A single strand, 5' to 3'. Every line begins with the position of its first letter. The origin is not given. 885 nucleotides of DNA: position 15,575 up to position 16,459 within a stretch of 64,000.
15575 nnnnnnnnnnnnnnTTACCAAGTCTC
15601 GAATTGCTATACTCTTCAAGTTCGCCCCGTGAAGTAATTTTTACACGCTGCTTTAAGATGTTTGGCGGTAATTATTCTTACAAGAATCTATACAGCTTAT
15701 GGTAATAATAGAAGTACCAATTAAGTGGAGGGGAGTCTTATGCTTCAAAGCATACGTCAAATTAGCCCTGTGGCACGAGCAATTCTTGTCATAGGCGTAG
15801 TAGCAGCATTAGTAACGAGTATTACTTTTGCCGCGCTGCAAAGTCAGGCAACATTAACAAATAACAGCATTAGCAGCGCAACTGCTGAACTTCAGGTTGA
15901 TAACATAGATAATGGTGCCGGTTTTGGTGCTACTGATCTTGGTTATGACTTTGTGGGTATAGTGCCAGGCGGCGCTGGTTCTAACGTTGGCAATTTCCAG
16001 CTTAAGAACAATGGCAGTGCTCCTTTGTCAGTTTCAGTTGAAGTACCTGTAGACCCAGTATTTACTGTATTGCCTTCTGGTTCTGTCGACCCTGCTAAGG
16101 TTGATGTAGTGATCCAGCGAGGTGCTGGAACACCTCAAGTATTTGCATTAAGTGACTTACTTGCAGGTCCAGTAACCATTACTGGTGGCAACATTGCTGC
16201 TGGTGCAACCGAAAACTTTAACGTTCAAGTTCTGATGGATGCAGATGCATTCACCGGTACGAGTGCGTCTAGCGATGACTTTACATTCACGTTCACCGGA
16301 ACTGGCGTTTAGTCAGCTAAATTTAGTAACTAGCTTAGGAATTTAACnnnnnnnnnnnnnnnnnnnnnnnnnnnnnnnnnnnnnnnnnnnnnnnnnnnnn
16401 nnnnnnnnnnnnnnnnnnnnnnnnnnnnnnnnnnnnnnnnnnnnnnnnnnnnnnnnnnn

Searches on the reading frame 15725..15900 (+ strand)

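Call 24: search_protein_families(library=ncbifam, proteins=[window:15725-15900:+], max_evalue=10)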
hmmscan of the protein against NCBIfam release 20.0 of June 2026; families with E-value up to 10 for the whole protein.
window:15725-15900:+ (58 aa): 2 families
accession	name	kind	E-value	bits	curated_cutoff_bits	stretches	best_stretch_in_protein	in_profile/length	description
TIGR04088.1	cognate_SipW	domain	0.012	15.7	19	1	20-53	1-33/34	SipW-dependent-type signal peptide-containing protein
NF041840.1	rnfG_Methano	equivalog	0.016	14.8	230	1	6-54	1-47/189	Rnf electron transport complex subunit RnfG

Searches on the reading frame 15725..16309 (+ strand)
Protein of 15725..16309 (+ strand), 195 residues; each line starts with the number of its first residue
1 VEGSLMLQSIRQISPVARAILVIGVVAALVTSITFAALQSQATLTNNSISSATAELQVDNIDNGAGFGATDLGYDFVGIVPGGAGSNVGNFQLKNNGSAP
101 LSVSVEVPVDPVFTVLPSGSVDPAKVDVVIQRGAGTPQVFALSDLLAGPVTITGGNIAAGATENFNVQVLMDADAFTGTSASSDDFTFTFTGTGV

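Call 3: search_protein_families(library=pfam, proteins=[window:15725-16309:+], max_evalue=0.1)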
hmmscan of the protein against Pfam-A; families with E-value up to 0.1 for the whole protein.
window:15725-16309:+ (195 aa): 1 family
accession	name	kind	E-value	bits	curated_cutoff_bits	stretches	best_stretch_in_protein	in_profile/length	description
PF03168.19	LEA_2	-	0.018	15.9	25.4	0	84-134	30-80/98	Late embryogenesis abundant protein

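Call 4: search_protein_families(library=ncbifam, proteins=[window:15725-16309:+], max_evalue=0.1)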
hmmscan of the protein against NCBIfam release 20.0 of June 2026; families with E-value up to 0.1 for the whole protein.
window:15725-16309:+ (195 aa): 1 family
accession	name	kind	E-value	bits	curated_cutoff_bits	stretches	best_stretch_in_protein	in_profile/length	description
NF041840.1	rnfG_Methano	equivalog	0.053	13.1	230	1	6-53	1-46/189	Rnf electron transport complex subunit RnfG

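Call 10: search_solved_structures(query=window:15725-16309:+, max_evalue=10)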
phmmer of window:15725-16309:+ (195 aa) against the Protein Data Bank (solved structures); distinct sequences matched with E-value up to 10: 1.
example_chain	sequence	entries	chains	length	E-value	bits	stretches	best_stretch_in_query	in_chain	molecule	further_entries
6nek_A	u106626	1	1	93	0.5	13.5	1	53-135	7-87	Consensus PDZ domain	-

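Call 26: find_homologous_proteins(query=window:15725-16309:+, max_evalue=0.001)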
Query window:15725-16309:+ (195 aa): 90 proteins with E <= 0.001 among 1375 candidates.
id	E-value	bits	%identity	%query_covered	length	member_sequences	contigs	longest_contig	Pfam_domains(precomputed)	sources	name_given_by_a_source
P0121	1.9e-110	385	100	97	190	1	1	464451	-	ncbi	-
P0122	7.1e-62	226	60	100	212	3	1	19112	-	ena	-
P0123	6.9e-61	223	67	85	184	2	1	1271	-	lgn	-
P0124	1.7e-60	222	62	97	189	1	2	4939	-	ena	-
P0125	1.4e-57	212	61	96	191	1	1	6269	-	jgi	jgi:predicted ribosomally synthesized peptide with SipW-like signal peptide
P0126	2.3e-57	212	62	97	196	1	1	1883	-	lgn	-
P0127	2.0e-56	209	60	97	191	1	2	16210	-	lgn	-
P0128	3.1e-55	205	60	99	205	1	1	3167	-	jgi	jgi:hypothetical protein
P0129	7.5e-53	197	59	97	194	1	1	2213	-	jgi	jgi:hypothetical protein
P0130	5.0e-50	188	56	97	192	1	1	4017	-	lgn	-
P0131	2.4e-43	166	54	89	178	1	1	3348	-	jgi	jgi:hypothetical protein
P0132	2.4e-42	163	54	97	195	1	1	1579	-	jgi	jgi:hypothetical protein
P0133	4.2e-41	159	53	95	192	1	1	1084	-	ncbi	-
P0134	1.4e-40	157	48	96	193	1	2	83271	-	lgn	-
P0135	1.4e-40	157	49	96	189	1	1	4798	-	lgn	-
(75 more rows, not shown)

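Call 35: predict_structure(alignment_id=A3)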
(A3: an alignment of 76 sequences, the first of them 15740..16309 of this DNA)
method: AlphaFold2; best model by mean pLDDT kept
length: 190 residues; sequences in the alignment: 76
mean_pLDDT: 85.3   pTM: 0.71
mean pLDDT of the five models: 85.3, 84.9, 84.8, 83.2, 82.2
residues with pLDDT >= 90: 126; 70-90: 28; 50-70: 20; < 50: 16
segments of 3 or more residues with pLDDT < 50: 32-45
pLDDT, mean of each block of 10 residues (from residue 1): 61 72 60 47 57 93 88 91 96 96 95 95 97 98 96 97 97 92 93
secondary structure, 60 per line:
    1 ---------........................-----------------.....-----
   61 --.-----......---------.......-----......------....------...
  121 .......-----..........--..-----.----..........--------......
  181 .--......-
elements in order: H10-33 E51-55 E69-74 E84-90 E96-101 E108-111 E121-127 E133-136 H137-142 E157-166 E175-181 E184-189
